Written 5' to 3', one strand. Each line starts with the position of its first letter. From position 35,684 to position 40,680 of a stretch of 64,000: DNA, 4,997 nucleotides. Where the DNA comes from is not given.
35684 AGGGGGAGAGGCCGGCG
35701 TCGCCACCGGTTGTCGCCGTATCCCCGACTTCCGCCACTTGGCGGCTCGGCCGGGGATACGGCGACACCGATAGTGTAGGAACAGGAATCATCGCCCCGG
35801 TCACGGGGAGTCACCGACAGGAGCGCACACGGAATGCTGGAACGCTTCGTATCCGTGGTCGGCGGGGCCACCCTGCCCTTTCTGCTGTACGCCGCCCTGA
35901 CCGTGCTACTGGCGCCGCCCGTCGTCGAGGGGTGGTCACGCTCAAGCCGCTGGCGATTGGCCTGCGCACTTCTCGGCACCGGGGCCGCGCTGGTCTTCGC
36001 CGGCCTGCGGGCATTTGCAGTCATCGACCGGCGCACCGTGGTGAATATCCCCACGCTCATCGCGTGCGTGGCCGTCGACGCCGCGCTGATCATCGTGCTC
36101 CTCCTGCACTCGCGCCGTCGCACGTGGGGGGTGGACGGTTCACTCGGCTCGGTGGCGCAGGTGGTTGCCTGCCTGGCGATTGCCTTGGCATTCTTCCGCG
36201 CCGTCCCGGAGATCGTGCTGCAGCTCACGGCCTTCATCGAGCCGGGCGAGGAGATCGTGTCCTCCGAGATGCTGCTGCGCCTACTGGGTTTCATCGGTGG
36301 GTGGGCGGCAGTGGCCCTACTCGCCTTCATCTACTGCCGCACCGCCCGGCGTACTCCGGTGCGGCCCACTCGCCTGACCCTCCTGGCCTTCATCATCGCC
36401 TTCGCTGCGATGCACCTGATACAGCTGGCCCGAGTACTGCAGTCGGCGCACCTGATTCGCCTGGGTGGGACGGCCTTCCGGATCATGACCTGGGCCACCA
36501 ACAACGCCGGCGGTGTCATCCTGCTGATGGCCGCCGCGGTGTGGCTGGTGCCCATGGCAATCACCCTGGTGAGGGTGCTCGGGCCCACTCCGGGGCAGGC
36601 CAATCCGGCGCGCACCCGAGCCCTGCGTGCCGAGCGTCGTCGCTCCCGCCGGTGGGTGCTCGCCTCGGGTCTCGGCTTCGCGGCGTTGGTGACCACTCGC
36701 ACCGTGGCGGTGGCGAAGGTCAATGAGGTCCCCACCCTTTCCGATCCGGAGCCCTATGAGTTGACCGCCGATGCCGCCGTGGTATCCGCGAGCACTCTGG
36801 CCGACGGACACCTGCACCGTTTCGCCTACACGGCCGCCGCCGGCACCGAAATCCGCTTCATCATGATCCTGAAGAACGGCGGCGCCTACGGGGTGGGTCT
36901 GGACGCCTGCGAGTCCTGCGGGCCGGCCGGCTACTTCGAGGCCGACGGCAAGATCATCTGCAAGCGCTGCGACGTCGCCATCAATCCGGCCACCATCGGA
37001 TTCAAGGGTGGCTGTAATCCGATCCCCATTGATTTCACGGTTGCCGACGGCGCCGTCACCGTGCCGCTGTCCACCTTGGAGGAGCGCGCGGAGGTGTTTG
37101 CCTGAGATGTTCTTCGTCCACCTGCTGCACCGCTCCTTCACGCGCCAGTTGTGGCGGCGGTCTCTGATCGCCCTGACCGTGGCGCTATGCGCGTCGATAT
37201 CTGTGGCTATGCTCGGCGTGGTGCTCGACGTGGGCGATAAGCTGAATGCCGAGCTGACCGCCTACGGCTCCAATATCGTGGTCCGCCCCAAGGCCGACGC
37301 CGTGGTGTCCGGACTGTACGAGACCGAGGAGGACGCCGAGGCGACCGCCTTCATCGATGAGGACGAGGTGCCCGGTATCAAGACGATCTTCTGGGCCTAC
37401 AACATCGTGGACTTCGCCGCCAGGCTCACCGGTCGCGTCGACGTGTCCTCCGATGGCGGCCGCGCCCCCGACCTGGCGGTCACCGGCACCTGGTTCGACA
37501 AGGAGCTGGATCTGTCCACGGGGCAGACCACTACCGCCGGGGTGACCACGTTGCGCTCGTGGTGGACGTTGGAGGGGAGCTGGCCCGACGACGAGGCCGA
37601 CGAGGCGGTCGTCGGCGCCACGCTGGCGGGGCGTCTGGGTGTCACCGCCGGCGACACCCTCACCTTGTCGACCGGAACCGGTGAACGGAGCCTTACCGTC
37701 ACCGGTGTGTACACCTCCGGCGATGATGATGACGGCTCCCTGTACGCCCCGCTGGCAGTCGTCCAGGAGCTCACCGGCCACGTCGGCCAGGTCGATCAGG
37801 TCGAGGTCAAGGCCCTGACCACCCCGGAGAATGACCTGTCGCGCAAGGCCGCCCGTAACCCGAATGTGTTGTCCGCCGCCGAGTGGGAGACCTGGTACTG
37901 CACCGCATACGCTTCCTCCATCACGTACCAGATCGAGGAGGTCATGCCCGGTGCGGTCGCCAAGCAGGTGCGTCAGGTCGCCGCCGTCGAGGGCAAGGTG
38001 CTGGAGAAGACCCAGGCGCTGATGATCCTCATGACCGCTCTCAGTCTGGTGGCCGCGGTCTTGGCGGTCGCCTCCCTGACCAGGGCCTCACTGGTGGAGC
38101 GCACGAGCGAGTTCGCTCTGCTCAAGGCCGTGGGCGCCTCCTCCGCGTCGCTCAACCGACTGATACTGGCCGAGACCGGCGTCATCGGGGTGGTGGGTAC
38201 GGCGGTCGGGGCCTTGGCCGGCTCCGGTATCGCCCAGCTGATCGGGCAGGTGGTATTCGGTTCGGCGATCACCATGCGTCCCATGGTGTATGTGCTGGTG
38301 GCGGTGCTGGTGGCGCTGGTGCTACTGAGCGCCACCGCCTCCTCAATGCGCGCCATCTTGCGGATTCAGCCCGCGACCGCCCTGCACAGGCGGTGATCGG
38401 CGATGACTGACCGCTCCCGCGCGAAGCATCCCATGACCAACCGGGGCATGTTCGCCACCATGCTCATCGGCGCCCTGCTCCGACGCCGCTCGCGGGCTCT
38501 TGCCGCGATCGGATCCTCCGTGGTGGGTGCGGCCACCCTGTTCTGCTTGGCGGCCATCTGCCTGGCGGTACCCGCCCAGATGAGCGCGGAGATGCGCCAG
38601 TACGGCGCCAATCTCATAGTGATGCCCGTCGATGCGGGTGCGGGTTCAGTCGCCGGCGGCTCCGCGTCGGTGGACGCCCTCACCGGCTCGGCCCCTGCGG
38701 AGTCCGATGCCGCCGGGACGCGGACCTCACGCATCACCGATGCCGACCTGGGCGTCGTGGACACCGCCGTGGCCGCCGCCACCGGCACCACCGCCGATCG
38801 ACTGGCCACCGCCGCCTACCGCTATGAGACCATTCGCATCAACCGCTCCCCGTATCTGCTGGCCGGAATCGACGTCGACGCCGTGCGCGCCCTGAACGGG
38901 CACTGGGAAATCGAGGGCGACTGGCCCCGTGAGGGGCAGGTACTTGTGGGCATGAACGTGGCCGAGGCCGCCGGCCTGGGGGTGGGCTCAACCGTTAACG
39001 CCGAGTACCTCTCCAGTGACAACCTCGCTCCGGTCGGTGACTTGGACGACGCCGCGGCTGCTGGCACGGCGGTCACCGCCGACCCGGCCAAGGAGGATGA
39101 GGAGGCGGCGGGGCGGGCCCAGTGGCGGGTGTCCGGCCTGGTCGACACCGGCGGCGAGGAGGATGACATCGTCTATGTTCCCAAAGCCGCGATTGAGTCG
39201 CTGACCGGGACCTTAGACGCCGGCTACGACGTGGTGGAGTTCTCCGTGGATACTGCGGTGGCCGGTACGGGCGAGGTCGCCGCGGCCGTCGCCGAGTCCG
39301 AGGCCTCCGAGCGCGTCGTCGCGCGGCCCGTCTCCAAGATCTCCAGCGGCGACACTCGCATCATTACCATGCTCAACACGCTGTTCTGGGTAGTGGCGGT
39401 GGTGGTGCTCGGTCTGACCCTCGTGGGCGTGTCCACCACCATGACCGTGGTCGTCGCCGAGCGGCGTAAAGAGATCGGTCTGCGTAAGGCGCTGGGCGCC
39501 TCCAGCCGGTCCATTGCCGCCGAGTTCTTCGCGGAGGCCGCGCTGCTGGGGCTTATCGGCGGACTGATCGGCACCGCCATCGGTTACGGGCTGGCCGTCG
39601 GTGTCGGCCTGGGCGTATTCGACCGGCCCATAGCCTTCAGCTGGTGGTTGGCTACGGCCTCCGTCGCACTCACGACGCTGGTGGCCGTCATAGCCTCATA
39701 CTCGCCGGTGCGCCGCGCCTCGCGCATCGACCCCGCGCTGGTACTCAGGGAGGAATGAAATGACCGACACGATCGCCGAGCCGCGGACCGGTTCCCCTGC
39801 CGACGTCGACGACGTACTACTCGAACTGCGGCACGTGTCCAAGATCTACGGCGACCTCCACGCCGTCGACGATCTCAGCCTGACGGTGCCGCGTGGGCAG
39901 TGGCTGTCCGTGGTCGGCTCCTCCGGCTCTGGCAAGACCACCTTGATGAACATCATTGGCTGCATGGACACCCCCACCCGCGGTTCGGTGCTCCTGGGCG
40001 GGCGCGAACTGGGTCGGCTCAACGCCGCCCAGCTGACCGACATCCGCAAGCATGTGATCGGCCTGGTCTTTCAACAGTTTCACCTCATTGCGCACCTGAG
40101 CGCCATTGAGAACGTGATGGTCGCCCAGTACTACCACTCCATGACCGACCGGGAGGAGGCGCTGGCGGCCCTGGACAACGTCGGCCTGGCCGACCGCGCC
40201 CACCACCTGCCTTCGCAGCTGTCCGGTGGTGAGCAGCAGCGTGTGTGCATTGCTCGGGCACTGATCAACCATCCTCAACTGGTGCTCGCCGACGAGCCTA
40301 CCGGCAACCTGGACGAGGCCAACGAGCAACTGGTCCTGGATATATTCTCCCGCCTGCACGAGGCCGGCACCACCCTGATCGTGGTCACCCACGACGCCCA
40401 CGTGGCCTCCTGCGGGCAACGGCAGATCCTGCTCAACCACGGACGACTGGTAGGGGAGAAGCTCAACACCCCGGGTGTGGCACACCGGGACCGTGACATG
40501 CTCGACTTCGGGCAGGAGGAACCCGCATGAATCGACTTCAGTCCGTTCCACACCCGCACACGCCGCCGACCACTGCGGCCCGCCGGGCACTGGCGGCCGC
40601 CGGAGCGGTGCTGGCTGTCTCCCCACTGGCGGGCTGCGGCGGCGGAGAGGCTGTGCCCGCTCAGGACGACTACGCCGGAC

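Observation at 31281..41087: FetMP/FTR1-P19 iron-uptake locus coupled to a flavinylation module (ApbE, FMN-binding lipoprotein, DM13) in place of the FetEF thioredoxins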

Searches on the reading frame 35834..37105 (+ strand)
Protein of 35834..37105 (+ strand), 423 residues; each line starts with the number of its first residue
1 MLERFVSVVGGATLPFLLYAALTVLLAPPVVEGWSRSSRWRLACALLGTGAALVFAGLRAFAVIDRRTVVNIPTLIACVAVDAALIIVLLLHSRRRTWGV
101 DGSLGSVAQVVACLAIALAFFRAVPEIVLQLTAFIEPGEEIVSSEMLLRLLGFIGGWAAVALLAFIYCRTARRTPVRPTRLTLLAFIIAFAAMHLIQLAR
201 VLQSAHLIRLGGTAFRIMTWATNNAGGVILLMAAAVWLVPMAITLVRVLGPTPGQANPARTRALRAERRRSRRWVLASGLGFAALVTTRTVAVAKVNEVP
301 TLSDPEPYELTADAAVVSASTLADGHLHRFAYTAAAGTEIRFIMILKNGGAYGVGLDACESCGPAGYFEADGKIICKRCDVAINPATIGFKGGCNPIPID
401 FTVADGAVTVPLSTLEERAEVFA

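Call 3: search_protein_families(library=pfam, proteins=[window:35834-37105:+], max_evalue=0.01)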
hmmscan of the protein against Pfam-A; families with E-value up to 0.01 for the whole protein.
window:35834-37105:+ (423 aa): 1 family
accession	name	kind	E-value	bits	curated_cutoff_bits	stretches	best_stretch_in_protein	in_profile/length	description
PF10080.14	FtrD-like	-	3e-29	101.6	26.3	1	323-422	2-101/101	Membrane iron-sulfur containing protein FtrD-like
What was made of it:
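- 35834..37105 (+): Cj1660/FetA-like polytopic membrane protein. Its C-terminal Cys-rich FtrD-like (DUF2318) domain carries CxxC at 359/362 and CxxC at 376/379, plus C394, and is predicted to face outside. Pfam PF10080 3e-29 (call 3).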

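Call 56: search_protein_families(library=ncbifam, proteins=[window:35834-37105:+], max_evalue=0.01)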
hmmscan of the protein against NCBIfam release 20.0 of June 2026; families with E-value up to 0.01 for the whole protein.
window:35834-37105:+ (423 aa): 0 families

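Call 66: search_solved_structures(query=window:35834-37105:+, max_evalue=1, show_alignments=2)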
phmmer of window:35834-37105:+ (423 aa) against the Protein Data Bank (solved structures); distinct sequences matched with E-value up to 1: 1.
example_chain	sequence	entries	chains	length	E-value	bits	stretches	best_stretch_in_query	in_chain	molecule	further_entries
7vsp_A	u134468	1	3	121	0.047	16.5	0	349-386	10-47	Zinc finger protein CONSTANS-LIKE 2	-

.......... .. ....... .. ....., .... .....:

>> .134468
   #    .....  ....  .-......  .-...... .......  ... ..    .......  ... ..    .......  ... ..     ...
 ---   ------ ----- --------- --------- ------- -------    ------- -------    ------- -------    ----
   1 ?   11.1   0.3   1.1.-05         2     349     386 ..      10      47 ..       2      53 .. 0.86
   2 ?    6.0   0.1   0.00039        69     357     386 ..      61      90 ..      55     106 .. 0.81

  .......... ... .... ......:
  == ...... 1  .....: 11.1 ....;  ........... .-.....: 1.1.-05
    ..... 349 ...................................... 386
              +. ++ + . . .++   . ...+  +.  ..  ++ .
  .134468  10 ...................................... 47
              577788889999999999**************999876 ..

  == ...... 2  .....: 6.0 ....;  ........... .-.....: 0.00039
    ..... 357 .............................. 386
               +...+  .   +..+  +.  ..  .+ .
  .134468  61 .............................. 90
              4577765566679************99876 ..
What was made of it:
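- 35834..37105 (+): No solved relative (call 66).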

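Call 76: search_dna_similar(query=window:35834-37105:+, collection=plasmids, mode=protein, max_rows=12, rows=spread)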
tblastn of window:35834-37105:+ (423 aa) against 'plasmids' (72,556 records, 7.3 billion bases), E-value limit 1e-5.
Records with a match: 834; places in all: 842; records where one place covers at least 80% of the query: 0.
Best place of each record, by identity: <60% 834.
By first word of the organism name: Escherichia 797; Klebsiella 20; Shigella 5; Salmonella 5; uncultured 2; Fusobacterium 1; Enterobacter 1; Citrobacter 1; Vibrio 1; Pasteurella 1.
By predicted mobility (MOB-suite, as given by PLSDB): conjugative 694; mobilizable 106; non-mobilizable 34.
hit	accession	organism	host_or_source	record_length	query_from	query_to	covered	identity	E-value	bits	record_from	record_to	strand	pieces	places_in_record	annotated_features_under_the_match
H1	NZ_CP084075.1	Fusobacterium vincentii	-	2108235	302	422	29%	48.4%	4e-36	148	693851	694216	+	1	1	none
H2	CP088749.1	Escherichia coli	Homo sapiens,blood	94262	297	400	25%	39.3%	2e-13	80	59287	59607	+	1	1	Fe-S-containing protein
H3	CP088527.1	Escherichia coli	Homo sapiens,blood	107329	297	400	25%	39.3%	2e-13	80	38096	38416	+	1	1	Fe-S-containing protein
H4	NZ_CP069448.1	Escherichia coli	Homo sapiens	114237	297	400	25%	39.3%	2e-13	80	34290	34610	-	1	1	Fe-S-containing protein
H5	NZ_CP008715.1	Escherichia coli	Homo sapiens,Pleural Effusion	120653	297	400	25%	39.3%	2e-13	80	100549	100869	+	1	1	Fe-S-containing protein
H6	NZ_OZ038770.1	Escherichia coli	-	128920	297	400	25%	39.3%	2e-13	80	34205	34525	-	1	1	Fe-S-containing protein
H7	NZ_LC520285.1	Escherichia coli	Homo sapiens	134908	297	400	25%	39.3%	2e-13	80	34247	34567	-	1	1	Fe-S-containing protein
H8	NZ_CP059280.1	Escherichia coli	water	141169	297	400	25%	39.3%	2e-13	80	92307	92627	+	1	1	Fe-S-containing protein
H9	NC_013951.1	Klebsiella pneumoniae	-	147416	297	400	25%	39.3%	2e-13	80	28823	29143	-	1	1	Fe-S-containing protein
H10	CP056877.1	Escherichia coli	culture,Wastewater influent sample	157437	297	400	25%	39.3%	2e-13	80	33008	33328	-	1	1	DUF2318 domain-containing protein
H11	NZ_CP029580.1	Escherichia coli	Homo sapiens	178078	297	400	25%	39.3%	2e-13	80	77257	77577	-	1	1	Fe-S-containing protein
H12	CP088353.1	Escherichia coli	Homo sapiens,blood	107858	297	383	21%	36.7%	1e-7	62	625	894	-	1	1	none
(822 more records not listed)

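Call 78: get_annotated_region(hit=H5, flank=6000)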
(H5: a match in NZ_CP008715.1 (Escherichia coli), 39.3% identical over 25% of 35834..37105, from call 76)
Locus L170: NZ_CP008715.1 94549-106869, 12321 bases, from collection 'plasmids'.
description: Escherichia coli strain ST648 isolate Pleural Effusion of Patients with Empyema Thoracis plasmid pEC648_1, complete sequence
organism: Escherichia coli (NCBI taxid 562)
taxonomy: Bacteria; Pseudomonadota; Gammaproteobacteria; Enterobacterales; Enterobacteriaceae; Escherichia; Escherichia coli
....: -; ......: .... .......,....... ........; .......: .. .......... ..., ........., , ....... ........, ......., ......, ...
typing (MOB-suite, as given by PLSDB): conjugative; replicon IncFIA,IncFIB,IncFII; relaxase MOBF,MOBF; mating-pair formation MPF_F
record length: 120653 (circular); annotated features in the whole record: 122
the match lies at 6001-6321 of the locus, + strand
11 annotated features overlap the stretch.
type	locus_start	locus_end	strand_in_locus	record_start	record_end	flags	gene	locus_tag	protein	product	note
CDS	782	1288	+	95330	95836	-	-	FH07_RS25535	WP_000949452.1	protein disulfide oxidoreductase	-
CDS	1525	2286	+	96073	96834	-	-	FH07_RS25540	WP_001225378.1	Na(+)-translocating NADH-quinone reductase subunit C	-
CDS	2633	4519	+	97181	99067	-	-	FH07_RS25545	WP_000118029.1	FTR1 family protein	GO:0034755 - iron ion transmembrane transport [Evidence IEA]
CDS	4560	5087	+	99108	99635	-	-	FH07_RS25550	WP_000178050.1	iron transporter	-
CDS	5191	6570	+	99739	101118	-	-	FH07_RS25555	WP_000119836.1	Fe-S-containing protein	-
CDS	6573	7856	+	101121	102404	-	-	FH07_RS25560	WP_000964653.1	ABC transporter permease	-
CDS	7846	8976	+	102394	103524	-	-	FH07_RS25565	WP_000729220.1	FtsX-like permease family protein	-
CDS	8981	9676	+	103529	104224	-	-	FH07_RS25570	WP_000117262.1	ABC transporter ATP-binding protein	-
CDS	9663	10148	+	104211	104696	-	-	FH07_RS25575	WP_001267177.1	TlpA disulfide reductase family protein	-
CDS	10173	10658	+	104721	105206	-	-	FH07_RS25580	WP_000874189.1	hypothetical protein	-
CDS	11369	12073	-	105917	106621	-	-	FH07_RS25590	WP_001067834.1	IS6-like element IS26 family transposase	GO:0006313 - DNA transposition [Evidence IEA]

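Call 79: get_annotated_region(hit=H1, flank=7000)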
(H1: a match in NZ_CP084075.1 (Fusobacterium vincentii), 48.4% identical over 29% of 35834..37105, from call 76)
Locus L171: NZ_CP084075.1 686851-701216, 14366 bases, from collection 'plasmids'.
description: Fusobacterium vincentii strain SB055 plasmid pSB055A, complete sequence
organism: Fusobacterium vincentii (NCBI taxid 155615)
taxonomy: Bacteria; Fusobacteriota; Fusobacteriia; Fusobacteriales; Fusobacteriaceae; Fusobacterium; Fusobacterium vincentii
host: -; source: -; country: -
typing (MOB-suite, as given by PLSDB): non-mobilizable
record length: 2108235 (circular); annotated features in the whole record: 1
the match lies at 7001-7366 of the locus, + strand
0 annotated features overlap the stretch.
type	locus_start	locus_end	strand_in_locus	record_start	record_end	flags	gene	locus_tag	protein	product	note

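Call 80: search_protein_families(library=pfam, proteins=[L170:782-1288:+, L170:1525-2286:+, L170:9663-10148:+, L170:10173-10658:+, L170:5191-6570:+], max_evalue=0.001)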
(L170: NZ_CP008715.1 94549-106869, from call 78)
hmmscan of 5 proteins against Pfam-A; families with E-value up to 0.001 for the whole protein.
L170:782-1288:+ (168 aa): 5 families
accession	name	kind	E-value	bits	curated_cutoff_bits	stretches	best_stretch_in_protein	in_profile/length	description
PF08534.16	Redoxin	-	1.3e-14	54.7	26.6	1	43-148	11-130/148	Redoxin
PF00578.27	AhpC-TSA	-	4.9e-14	52.8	26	1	43-147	10-122/124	AhpC/TSA family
PF00085.26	Thioredoxin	-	3.9e-10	40.1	23.5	1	57-152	15-91/103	Thioredoxin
PF13905.12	Thioredoxin_8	-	6.4e-09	36.5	27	1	60-142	2-90/94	Thioredoxin-like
PF13098.12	Thioredoxin_2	-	7.5e-05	23.5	27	1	57-151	3-93/104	Thioredoxin-like domain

L170:1525-2286:+ (253 aa): 1 family
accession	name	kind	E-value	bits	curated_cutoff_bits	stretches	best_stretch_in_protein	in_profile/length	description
PF04205.19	FMN_bind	-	4.9e-11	43.6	22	1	140-231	4-75/77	FMN-binding domain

L170:9663-10148:+ (161 aa): 6 families
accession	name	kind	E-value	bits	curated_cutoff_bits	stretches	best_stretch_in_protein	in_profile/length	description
PF08534.16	Redoxin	-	2.7e-18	66.6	26.6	1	25-150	2-143/148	Redoxin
PF00578.27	AhpC-TSA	-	1.4e-16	61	26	1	25-138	1-121/124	AhpC/TSA family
PF13905.12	Thioredoxin_8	-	6.3e-11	42.9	27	1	49-138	1-94/94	Thioredoxin-like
PF13098.12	Thioredoxin_2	-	3.4e-06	27.8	27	1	48-153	4-102/104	Thioredoxin-like domain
PF00085.26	Thioredoxin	-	0.00027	21.3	23.5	0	50-93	19-62/103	Thioredoxin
PF13728.12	TraF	-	0.00094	19.5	23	0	41-151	121-219/224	F plasmid transfer operon protein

L170:10173-10658:+ (161 aa): 5 families
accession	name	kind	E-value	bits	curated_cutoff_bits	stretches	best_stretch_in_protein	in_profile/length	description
PF08281.18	Sigma70_r4_2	-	1.9e-07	31.1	25.7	0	20-44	27-51/54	Sigma-70, region 4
PF13412.12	HTH_24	-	1.4e-05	25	21.9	0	62-89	11-38/48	Winged helix-turn-helix DNA-binding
PF09339.16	HTH_IclR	-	2.9e-05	24.2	22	0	67-88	17-38/52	IclR helix-turn-helix domain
PF13404.12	HTH_AsnC-type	-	6.4e-05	23.1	27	0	69-86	18-35/42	AsnC-type helix-turn-helix domain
PF13384.12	HTH_23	-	0.00085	19.5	24.6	0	58-87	6-36/50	Homeodomain-like domain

L170:5191-6570:+ (459 aa): 2 families
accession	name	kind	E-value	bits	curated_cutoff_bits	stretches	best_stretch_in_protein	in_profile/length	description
PF10080.14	FtrD-like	-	2.5e-28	98.6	26.3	1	297-400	1-101/101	Membrane iron-sulfur containing protein FtrD-like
PF04945.19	YHS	-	6.2e-17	61.8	30.3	1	408-454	1-46/47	YHS domain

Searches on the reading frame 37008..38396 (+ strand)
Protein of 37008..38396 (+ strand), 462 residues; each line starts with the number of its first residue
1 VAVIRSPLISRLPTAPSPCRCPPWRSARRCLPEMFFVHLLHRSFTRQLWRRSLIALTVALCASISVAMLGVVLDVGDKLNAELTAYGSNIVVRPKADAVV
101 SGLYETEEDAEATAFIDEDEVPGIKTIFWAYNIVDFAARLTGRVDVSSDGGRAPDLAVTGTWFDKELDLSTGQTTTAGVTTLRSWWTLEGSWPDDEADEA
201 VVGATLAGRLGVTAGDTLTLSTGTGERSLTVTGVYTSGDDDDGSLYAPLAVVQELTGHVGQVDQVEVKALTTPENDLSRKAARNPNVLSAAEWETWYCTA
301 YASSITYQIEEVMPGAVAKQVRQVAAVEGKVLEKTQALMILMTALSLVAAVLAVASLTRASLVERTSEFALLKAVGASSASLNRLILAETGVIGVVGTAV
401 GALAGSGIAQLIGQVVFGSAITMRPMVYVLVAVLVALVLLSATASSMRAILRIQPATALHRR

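Call 3: search_protein_families(library=pfam, proteins=[window:37008-38396:+], max_evalue=0.01)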
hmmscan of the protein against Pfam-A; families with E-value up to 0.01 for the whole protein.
window:37008-38396:+ (462 aa): 2 families
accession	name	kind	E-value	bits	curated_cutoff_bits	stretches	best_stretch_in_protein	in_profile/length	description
PF02687.27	FtsX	-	3.1e-13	50.3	25.5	1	341-453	2-118/120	FtsX-like permease C-terminal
PF12704.14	MacB_PCD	-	5e-11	43.7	27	1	53-268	3-190/207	MacB-like periplasmic core domain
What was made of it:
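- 37107..38396 (+): MacB-type ABC permease 1 (MacB_PCD + FtsX). Pfam (call 3).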

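Call 56: search_protein_families(library=ncbifam, proteins=[window:37107-38396:+], max_evalue=0.01)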
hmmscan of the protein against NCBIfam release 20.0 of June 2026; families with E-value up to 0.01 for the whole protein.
window:37107-38396:+ (429 aa): 4 families
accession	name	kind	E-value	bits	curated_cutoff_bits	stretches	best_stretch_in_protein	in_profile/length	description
TIGR03434.1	ADOP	subfamily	3.9e-12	45.1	622.3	1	267-427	639-801/803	ADOP family duplicated permease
NF041854.1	ABC_perm_YbbP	equivalog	6.2e-07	27.7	999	1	287-426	225-368/806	putative ABC transporter permease subunit YbbP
TIGR02212.1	lolCE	equivalog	6e-05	22.1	362.45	1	166-427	144-409/411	lipoprotein-releasing ABC transporter permease subunit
NF007826.0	PRK10535.1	equivalog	0.0012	17.2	966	1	297-427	516-646/648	macrolide ABC transporter ATP-binding protein/permease MacB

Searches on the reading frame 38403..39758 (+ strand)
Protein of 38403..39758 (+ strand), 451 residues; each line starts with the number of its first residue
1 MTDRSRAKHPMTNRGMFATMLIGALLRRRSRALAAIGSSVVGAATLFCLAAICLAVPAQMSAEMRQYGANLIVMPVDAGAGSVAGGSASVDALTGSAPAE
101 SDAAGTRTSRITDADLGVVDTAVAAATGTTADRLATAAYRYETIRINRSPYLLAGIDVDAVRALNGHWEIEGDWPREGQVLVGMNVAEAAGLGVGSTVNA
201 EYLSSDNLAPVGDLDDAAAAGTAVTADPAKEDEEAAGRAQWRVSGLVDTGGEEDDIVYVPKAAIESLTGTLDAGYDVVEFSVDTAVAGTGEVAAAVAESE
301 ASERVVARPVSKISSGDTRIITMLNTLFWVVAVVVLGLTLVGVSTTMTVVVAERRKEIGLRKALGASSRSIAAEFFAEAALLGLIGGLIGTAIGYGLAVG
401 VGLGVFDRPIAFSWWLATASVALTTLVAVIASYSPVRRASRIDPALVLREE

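Call 3: search_protein_families(library=pfam, proteins=[window:38403-39758:+], max_evalue=0.01)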
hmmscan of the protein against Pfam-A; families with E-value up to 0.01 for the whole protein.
window:38403-39758:+ (451 aa): 1 family
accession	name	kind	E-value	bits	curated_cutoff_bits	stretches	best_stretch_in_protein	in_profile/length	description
PF02687.27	FtsX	-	8.4e-21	74.7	25.5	1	330-444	2-120/120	FtsX-like permease C-terminal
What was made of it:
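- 38403..39758 (+): FtsX-type ABC permease 2. Pfam FtsX 8.4e-21 (call 3).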

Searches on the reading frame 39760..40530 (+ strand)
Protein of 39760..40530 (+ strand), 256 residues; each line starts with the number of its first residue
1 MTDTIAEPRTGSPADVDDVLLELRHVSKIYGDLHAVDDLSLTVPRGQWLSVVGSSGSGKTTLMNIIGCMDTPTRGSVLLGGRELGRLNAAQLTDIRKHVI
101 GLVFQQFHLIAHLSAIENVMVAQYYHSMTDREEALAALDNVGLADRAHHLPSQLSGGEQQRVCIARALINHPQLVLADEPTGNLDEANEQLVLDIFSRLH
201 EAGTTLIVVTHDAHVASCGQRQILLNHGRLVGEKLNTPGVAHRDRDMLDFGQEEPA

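Call 3: search_protein_families(library=pfam, proteins=[window:39760-40530:+], max_evalue=0.01)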
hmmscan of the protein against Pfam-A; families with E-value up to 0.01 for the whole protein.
window:39760-40530:+ (256 aa): 3 families
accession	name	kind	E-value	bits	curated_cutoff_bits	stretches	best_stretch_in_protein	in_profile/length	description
PF00005.33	ABC_tran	-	6.5e-34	117.9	25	1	37-181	2-136/137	ABC transporter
PF13304.12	AAA_21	-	0.00015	22.4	27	0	152-215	236-302/304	AAA domain, putative AbiEii toxin, Type IV TA system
PF02463.25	SMC_N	-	0.0002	21.3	40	0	151-221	134-207/220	RecF/RecN/SMC N terminal domain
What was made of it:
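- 39760..40530 (+): ABC ATPase. Pfam ABC_tran 6.5e-34 (call 3).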
